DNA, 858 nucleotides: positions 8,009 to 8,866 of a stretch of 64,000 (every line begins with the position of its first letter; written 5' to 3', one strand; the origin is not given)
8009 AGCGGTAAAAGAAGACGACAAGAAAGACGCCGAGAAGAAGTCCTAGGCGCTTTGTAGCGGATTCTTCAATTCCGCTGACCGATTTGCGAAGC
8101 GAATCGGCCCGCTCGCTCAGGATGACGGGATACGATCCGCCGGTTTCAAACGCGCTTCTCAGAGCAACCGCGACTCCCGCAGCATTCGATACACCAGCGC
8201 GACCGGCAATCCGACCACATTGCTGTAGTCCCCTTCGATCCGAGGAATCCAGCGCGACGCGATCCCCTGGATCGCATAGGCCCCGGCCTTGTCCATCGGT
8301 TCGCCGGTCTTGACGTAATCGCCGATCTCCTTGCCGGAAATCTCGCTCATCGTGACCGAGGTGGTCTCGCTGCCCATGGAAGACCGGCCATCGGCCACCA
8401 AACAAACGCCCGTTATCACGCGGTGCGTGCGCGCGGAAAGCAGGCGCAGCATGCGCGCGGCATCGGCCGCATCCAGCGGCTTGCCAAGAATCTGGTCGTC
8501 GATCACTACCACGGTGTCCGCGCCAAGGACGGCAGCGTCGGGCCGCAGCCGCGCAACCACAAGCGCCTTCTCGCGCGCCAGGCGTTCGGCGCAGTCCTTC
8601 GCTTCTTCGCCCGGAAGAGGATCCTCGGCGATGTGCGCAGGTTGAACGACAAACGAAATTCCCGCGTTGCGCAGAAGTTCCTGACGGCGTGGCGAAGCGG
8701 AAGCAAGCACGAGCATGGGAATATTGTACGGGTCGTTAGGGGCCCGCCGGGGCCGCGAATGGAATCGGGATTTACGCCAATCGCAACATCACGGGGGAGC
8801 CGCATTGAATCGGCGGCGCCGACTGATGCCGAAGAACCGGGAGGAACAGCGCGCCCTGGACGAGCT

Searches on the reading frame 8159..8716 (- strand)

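Call 45: search_protein_families(library=pfam, proteins=[window:8159-8716:-], max_evalue=0.001)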
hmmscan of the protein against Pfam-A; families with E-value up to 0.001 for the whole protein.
window:8159-8716:- (185 aa): 1 family
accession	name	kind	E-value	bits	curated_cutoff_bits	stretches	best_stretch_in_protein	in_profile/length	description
PF02545.19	Maf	-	2e-63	213.9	27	1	2-181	2-186/187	Maf-like protein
